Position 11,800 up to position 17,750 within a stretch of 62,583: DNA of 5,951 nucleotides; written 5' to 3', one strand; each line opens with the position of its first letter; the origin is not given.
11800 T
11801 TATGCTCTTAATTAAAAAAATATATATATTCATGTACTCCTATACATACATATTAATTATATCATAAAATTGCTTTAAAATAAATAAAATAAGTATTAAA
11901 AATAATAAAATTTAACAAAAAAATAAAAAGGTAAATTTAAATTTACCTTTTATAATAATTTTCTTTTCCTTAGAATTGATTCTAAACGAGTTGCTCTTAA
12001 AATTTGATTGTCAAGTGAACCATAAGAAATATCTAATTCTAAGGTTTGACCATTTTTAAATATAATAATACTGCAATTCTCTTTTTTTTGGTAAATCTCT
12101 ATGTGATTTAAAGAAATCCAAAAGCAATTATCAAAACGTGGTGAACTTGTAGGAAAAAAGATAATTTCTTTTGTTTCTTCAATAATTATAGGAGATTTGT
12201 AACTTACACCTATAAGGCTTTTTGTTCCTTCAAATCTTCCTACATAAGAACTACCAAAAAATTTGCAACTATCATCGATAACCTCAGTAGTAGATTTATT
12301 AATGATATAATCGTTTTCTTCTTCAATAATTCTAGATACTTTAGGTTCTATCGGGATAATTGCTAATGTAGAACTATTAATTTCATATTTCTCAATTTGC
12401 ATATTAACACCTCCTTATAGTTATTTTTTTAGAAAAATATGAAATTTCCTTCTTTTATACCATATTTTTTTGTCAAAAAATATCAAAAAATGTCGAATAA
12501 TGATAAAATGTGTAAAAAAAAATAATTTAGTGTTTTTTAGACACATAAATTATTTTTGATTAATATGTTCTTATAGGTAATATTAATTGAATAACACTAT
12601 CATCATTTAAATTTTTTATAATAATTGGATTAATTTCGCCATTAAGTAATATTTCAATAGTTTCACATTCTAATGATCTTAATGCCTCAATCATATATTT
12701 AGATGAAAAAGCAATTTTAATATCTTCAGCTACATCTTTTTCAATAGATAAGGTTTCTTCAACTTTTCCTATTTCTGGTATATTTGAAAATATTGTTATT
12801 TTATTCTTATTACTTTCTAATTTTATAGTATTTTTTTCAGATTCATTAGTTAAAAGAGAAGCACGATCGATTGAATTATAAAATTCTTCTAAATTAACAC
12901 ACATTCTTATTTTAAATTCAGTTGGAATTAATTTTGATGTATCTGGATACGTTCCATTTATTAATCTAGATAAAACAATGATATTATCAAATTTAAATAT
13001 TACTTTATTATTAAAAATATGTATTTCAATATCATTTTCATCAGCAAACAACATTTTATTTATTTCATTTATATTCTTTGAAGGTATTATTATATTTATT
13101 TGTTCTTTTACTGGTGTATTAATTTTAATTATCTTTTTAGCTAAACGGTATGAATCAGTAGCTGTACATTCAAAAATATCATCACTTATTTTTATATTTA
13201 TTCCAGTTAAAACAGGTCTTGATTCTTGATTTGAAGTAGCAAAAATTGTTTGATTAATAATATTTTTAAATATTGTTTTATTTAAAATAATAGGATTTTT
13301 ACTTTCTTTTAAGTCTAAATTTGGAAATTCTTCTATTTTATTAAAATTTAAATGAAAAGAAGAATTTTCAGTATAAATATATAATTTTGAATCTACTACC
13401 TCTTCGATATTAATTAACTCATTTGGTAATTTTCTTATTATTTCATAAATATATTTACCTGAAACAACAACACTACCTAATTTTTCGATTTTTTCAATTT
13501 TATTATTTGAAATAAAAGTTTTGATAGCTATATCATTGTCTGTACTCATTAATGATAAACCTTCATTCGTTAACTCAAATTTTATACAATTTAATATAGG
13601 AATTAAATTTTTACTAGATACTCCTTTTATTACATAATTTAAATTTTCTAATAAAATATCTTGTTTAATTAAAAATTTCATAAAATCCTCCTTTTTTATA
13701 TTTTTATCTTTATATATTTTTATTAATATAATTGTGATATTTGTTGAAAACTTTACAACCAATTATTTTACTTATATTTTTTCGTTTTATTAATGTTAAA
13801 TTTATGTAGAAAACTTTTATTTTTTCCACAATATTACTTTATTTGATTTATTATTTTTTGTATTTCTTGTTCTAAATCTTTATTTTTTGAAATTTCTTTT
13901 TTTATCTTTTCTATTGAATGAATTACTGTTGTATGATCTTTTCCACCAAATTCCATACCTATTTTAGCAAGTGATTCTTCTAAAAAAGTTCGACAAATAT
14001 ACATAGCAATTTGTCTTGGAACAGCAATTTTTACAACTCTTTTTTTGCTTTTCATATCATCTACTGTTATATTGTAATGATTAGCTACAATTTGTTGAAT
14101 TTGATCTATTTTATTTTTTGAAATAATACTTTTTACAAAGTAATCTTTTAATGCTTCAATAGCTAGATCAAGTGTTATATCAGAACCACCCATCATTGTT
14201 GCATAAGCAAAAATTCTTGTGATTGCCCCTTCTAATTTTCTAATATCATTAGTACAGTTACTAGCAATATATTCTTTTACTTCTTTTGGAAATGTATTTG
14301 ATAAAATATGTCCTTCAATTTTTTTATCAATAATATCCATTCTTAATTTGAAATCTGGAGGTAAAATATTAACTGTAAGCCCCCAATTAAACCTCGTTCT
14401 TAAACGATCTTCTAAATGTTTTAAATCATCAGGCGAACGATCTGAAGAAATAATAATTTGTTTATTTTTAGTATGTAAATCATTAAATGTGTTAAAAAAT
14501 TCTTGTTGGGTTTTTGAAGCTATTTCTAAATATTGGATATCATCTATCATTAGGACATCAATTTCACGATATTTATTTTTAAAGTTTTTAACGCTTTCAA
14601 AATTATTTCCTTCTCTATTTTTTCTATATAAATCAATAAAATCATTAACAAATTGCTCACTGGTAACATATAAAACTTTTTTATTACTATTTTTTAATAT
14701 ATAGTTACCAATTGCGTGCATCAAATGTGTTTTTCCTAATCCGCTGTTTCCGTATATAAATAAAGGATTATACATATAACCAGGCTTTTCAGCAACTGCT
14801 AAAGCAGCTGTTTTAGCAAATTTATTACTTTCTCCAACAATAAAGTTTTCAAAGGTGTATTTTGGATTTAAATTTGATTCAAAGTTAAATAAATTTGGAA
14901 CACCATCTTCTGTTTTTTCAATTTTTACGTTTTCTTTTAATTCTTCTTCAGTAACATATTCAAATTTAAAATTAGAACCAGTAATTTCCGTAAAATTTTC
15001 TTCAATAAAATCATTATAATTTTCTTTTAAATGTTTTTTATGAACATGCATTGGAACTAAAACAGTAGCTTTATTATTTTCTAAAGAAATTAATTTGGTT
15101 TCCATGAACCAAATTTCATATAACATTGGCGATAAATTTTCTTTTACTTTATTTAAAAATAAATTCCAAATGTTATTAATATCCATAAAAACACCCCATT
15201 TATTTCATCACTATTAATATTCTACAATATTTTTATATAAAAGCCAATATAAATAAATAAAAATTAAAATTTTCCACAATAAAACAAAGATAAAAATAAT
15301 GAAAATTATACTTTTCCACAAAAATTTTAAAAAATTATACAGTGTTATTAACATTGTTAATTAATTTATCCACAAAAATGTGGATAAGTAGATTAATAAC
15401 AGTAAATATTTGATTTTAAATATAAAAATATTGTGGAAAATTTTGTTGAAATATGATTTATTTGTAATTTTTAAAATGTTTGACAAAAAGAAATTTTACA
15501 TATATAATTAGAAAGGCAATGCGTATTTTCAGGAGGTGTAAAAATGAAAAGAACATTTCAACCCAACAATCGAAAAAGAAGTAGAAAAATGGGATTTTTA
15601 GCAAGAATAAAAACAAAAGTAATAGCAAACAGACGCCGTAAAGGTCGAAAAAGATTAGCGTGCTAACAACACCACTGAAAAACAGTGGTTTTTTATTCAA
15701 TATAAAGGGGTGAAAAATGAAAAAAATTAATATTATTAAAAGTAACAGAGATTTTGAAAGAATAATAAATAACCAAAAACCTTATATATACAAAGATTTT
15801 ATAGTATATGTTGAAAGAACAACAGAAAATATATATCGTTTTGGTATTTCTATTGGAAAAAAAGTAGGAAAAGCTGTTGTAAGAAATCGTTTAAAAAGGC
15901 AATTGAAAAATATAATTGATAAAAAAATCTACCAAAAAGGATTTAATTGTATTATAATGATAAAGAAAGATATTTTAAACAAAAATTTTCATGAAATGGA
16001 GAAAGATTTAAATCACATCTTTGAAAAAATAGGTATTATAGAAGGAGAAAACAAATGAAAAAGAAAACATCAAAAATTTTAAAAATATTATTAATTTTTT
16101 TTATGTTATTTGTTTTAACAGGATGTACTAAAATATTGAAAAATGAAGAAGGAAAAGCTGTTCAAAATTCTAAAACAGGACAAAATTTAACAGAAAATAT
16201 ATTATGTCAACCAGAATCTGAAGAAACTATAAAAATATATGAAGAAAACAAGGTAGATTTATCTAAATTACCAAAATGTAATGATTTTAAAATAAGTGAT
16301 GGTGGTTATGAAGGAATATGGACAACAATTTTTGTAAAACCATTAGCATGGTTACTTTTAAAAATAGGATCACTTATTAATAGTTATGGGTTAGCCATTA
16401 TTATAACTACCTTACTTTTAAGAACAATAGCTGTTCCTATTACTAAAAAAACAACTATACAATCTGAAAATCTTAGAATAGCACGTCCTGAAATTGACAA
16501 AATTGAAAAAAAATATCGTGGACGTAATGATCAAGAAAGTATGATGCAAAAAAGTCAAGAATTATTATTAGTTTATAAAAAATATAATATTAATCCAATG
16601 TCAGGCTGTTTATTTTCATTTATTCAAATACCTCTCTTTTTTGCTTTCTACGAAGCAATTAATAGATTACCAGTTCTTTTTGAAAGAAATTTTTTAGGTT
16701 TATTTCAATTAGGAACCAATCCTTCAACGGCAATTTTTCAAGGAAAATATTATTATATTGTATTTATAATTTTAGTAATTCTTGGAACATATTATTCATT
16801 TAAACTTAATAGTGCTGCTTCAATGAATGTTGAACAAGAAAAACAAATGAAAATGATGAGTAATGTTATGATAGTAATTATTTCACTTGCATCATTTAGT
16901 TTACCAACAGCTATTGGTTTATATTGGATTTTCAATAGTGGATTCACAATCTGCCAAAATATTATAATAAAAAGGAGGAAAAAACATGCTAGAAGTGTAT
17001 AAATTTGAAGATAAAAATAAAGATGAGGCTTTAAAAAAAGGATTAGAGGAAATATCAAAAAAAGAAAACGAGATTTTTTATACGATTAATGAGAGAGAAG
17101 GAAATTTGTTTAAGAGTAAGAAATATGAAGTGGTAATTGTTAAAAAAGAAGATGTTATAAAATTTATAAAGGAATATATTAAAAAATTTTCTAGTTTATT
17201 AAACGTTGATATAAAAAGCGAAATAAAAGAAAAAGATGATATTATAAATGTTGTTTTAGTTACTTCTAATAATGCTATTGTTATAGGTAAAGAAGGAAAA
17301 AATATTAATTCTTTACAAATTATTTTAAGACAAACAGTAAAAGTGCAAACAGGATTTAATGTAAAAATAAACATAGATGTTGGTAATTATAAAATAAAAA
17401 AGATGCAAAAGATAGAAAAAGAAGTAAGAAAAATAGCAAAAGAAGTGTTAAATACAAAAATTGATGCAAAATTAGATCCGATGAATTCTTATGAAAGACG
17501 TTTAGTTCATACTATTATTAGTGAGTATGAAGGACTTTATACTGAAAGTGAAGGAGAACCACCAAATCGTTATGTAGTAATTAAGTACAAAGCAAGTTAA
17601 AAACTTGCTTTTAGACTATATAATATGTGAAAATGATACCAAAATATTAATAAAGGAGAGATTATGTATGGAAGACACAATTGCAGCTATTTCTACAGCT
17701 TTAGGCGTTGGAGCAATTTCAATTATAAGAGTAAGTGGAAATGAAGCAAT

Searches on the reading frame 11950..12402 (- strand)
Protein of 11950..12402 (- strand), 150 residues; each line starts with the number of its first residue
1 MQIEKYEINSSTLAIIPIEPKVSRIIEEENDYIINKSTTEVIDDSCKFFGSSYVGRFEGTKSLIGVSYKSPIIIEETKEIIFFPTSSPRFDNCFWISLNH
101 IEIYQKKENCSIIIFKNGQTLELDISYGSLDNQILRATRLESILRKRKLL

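Call 8: search_protein_families(library=pfam, proteins=[window:11950-12402:-], max_evalue=0.00001)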
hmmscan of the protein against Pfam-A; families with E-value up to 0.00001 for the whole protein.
window:11950-12402:- (150 aa): 1 family
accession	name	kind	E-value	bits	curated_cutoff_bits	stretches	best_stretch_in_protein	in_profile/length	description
PF06338.17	ComK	-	3.4e-46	157.2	22.3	1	4-147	2-150/152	ComK protein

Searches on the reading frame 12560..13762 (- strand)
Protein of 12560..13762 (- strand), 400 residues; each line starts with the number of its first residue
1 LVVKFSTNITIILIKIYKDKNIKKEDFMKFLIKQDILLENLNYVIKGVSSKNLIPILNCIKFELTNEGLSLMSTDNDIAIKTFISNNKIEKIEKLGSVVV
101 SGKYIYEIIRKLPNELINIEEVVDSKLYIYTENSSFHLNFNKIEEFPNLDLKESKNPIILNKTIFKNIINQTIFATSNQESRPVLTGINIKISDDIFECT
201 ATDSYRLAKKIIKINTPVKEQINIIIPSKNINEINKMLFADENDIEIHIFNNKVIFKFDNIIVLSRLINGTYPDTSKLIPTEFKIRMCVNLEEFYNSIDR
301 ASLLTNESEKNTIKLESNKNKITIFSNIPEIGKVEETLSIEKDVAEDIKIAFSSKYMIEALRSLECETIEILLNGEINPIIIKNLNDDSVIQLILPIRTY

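Call 8: search_protein_families(library=pfam, proteins=[window:12560-13762:-], max_evalue=0.00001)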
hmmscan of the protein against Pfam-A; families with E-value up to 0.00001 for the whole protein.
window:12560-13762:- (400 aa): 3 families
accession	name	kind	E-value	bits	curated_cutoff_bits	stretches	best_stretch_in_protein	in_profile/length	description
PF02767.21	DNA_pol3_beta_2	-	5.3e-36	123.9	27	1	160-274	2-116/116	DNA polymerase III beta subunit, central domain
PF00712.24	DNA_pol3_beta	-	2.1e-33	115.5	24.4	1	28-150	1-120/120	DNA polymerase III beta subunit, N-terminal domain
PF02768.20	DNA_pol3_beta_3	-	1.1e-27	96.6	27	1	277-398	2-121/121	DNA polymerase III beta subunit, C-terminal domain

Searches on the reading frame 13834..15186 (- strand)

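Call 8: search_protein_families(library=pfam, proteins=[window:13834-15186:-], max_evalue=0.00001)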
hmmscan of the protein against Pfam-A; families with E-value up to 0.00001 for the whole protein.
window:13834-15186:- (450 aa): 5 families
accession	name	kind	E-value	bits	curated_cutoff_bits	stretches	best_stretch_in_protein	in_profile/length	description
PF00308.24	Bac_DnaA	-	7.7e-66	221.7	23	1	106-272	1-161/162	Bacterial DnaA ATPAse domain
PF08299.17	Bac_DnaA_C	-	3e-30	104.5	31.5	1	360-428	1-69/69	Bacterial dnaA protein helix-turn-helix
PF01695.23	IstB_IS21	-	6.6e-10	39.3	24.1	1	142-251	95-195/238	IstB-like ATP binding protein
PF11638.13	DnaA_N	-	9.1e-07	28.9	24.6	1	4-66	1-64/65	DnaA N-terminal domain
PF00004.35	AAA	-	2.1e-06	28.7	21.2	1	143-257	2-116/131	ATPase family associated with various cellular activities (AAA)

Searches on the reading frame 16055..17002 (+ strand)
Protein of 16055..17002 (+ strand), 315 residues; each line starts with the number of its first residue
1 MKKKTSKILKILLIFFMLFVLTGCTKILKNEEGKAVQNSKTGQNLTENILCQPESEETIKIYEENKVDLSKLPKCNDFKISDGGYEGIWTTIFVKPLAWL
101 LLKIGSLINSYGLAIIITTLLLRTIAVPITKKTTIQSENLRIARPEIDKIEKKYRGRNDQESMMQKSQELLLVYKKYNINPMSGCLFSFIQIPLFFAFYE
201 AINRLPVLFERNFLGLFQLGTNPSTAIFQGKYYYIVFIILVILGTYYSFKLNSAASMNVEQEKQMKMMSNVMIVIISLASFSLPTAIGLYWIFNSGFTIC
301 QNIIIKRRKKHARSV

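Call 8: search_protein_families(library=pfam, proteins=[window:16055-17002:+], max_evalue=0.00001)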
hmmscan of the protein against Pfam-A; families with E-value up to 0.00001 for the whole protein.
window:16055-17002:+ (315 aa): 1 family
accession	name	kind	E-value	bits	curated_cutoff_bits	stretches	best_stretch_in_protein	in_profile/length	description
PF02096.25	60KD_IMP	-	8.9e-36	123.8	35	1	111-307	1-163/163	60Kd inner membrane protein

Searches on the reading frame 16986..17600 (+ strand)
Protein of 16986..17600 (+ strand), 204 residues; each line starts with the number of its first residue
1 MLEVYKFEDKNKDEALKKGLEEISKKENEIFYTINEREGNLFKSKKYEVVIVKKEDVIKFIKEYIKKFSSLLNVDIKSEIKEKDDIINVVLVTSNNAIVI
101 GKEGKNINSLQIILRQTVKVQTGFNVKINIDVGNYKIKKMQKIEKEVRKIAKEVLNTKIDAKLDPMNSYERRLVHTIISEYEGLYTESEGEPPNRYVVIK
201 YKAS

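Call 8: search_protein_families(library=pfam, proteins=[window:16986-17600:+], max_evalue=0.00001)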
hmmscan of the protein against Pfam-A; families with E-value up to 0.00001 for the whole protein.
window:16986-17600:+ (204 aa): 3 families
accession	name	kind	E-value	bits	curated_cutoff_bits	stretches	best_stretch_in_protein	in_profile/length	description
PF01424.28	R3H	-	8.2e-19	67.8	26.8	1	143-200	3-59/60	R3H domain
PF13083.13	KH_KhpA-B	-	6.8e-09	36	32.1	1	59-130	2-73/73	KhpA/KhpB, KH domain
PF07650.23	KH_2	-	3.7e-06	27.1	22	1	75-130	15-70/78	KH domain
